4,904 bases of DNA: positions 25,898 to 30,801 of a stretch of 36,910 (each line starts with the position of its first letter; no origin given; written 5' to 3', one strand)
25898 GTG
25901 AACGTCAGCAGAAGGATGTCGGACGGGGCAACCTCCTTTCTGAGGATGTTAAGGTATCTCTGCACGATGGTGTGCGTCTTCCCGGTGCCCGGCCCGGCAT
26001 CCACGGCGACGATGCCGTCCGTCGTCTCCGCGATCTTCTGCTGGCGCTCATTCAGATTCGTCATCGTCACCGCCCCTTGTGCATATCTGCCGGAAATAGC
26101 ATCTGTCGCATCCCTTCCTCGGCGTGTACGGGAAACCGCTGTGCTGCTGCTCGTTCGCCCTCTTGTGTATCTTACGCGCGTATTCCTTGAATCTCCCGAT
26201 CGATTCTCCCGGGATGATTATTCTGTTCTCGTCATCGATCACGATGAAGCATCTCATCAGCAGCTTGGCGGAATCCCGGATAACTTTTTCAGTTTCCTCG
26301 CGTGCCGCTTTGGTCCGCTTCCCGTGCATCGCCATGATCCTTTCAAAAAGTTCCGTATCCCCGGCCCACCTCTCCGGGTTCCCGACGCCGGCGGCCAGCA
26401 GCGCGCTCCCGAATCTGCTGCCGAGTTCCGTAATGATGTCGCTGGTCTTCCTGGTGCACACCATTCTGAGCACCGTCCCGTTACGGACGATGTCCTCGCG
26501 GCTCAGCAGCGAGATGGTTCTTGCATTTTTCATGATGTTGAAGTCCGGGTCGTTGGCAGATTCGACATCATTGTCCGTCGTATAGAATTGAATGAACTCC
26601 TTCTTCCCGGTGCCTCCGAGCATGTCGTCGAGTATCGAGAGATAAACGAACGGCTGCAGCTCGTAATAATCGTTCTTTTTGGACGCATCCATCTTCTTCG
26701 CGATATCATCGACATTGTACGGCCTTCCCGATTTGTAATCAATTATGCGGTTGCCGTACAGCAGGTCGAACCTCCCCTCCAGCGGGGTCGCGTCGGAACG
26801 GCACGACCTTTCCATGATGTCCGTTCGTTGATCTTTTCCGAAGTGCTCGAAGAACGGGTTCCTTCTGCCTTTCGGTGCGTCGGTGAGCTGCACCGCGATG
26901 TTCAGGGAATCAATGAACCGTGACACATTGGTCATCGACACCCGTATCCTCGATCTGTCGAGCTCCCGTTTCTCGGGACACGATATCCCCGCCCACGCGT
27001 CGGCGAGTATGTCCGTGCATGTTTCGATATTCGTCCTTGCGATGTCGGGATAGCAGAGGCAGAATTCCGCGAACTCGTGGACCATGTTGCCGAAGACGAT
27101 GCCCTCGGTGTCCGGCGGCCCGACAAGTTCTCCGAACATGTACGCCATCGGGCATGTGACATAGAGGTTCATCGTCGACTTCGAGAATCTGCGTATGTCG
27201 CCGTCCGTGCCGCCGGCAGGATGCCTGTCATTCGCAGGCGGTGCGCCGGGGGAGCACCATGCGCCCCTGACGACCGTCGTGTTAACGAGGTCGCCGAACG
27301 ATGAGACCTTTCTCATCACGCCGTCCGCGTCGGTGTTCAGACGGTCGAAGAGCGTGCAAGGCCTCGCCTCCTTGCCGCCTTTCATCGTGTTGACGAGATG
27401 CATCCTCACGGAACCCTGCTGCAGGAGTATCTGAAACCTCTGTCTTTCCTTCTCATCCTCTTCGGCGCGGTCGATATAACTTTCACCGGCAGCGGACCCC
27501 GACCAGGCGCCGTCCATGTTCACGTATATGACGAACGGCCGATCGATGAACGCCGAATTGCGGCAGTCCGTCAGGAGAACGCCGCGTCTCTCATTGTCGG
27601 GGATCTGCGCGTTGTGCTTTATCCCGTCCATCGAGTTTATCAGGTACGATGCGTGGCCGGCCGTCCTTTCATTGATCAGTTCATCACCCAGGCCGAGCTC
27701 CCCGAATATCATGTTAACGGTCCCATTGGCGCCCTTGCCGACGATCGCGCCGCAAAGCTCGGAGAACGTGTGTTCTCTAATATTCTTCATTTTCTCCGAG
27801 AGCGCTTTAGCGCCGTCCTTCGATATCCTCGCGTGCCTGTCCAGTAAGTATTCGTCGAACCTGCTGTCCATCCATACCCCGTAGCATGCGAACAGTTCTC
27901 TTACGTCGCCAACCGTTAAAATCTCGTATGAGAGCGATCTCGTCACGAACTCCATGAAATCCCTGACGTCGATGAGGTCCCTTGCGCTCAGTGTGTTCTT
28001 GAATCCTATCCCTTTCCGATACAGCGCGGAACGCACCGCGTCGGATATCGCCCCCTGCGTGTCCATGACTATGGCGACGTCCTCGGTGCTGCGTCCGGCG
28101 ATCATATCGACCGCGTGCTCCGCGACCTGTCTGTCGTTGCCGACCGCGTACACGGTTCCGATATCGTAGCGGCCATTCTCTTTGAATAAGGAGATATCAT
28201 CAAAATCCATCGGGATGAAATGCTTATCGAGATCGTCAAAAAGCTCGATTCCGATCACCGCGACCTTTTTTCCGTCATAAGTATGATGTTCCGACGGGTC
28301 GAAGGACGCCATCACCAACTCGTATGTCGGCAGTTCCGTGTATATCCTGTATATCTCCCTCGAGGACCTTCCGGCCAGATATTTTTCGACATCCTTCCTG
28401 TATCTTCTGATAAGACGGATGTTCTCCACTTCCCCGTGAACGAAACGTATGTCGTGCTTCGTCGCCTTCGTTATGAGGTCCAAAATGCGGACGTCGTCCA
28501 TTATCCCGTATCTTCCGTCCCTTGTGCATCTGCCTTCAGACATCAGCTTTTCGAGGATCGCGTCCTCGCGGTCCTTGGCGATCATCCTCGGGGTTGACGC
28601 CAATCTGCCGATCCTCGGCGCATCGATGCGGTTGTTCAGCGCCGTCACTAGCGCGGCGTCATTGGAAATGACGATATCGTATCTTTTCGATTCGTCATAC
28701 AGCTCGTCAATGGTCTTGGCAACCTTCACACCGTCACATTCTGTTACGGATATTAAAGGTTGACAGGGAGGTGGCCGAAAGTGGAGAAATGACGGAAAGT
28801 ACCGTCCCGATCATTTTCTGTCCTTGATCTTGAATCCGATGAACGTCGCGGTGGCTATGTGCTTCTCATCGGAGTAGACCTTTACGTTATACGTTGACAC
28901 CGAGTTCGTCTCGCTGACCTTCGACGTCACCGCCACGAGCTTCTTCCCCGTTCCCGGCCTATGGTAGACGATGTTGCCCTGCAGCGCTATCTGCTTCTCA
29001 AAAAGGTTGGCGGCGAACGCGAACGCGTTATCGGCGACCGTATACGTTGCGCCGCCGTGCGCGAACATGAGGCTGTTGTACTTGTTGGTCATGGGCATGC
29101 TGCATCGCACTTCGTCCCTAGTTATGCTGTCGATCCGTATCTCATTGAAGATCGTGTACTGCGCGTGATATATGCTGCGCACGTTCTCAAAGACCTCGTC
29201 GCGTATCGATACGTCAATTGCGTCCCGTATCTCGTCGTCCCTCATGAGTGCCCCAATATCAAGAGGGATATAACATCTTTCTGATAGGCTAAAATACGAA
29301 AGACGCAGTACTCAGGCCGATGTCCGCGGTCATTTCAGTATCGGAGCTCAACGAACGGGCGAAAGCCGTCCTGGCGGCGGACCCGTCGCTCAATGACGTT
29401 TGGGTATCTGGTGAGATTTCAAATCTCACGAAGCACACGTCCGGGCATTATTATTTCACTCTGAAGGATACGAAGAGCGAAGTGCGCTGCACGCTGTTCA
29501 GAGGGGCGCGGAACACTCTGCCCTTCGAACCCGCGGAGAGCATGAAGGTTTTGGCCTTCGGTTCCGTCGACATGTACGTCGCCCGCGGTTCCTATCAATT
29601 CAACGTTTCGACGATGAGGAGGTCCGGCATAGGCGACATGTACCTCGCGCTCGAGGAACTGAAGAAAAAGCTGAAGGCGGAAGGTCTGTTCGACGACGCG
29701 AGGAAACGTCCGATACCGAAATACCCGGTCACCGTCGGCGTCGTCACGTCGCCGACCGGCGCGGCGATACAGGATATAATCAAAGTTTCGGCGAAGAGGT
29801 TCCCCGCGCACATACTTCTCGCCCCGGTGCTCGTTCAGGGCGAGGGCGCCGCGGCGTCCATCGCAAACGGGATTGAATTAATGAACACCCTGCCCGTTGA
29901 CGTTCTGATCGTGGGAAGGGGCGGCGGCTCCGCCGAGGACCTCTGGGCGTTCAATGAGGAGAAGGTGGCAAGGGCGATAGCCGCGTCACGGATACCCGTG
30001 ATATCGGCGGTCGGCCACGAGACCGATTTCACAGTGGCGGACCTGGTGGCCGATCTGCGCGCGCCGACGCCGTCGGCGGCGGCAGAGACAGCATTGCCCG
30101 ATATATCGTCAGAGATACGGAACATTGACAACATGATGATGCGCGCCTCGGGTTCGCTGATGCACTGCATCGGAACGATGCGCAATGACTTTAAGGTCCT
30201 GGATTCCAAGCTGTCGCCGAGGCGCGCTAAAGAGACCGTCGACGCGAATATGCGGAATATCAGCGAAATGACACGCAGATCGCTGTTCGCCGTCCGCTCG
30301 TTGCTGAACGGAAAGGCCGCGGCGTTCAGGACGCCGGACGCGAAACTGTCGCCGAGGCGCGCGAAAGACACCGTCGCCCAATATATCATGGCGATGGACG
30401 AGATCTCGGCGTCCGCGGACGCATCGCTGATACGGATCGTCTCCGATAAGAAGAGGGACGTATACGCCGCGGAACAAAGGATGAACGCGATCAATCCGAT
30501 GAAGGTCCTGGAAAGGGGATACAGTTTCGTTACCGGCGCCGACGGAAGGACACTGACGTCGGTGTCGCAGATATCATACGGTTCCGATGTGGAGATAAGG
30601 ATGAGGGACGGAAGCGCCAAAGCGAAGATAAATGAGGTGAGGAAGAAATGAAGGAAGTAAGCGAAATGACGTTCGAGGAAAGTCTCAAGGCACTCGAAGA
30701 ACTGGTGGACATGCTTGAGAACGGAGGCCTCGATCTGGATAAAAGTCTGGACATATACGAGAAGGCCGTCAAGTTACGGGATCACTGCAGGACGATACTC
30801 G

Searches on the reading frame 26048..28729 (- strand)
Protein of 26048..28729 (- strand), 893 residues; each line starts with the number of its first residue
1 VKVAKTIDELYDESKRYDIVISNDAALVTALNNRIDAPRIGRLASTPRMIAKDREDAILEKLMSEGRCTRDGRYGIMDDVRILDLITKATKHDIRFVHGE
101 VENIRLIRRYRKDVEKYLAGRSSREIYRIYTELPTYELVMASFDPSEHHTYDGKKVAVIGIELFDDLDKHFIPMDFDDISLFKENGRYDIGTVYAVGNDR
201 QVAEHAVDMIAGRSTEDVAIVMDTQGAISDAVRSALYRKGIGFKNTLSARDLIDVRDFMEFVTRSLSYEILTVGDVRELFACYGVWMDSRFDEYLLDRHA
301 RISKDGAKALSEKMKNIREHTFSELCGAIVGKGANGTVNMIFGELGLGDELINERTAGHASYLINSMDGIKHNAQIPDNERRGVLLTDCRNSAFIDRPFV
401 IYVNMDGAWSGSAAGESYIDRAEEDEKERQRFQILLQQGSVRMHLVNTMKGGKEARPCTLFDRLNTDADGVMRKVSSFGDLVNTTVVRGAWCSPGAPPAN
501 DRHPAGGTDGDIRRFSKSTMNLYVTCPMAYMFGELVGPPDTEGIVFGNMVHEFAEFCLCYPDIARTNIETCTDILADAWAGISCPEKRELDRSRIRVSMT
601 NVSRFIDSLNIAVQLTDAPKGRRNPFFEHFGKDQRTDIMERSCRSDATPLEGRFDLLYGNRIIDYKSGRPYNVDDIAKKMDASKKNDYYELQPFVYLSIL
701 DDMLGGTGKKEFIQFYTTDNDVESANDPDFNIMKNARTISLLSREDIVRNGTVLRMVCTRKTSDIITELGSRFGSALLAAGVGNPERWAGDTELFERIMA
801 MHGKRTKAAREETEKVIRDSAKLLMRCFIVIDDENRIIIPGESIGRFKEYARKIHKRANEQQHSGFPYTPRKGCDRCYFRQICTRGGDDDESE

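Call 9: search_protein_families(library=pfam, proteins=[window:26048-28729:-], max_evalue=0.01)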
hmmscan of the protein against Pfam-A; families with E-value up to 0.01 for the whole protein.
window:26048-28729:- (893 aa): 1 family
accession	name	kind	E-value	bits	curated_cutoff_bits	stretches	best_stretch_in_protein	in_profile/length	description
PF12705.13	PDDEXK_1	-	7.8e-14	52.6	22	1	514-883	1-246/247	PD-(D/E)XK nuclease superfamily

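Call 79: search_protein_families(library=padloc, proteins=[window:26048-28729:-], max_evalue=0.00001)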
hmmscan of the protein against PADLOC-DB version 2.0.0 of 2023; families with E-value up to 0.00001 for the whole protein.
window:26048-28729:- (893 aa): 0 families

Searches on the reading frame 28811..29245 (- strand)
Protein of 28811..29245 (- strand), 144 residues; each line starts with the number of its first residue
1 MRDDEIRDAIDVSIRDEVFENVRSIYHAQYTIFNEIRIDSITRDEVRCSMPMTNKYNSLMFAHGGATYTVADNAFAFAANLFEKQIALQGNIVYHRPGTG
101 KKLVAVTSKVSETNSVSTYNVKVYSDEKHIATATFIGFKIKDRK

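Call 9: search_protein_families(library=pfam, proteins=[window:28811-29245:-], max_evalue=0.01)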
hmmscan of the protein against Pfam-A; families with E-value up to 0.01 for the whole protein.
window:28811-29245:- (144 aa): 2 families
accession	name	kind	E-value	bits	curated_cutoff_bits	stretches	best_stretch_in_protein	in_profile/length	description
PF03061.28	4HBT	-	5.3e-05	23.9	20.6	1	62-128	4-75/79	Thioesterase superfamily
PF13622.12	4HBT_3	-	0.0069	17.1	24.3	0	62-135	11-80/83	Acyl-CoA thioesterase N-terminal domain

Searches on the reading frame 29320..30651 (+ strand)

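Call 9: search_protein_families(library=pfam, proteins=[window:29320-30651:+], max_evalue=0.01)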
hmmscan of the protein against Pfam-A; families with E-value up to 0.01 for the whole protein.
window:29320-30651:+ (443 aa): 3 families
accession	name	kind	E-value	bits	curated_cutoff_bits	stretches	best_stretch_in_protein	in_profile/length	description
PF02601.20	Exonuc_VII_L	-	4.8e-95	319.1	35.9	1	123-436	1-315/315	Exonuclease VII, large subunit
PF13742.12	tRNA_anti_2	-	1.3e-29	102.7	27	1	5-100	1-95/95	OB-fold nucleic acid binding domain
PF01336.31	tRNA_anti-codon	-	9.1e-09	35.6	27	1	27-99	1-72/75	OB-fold nucleic acid binding domain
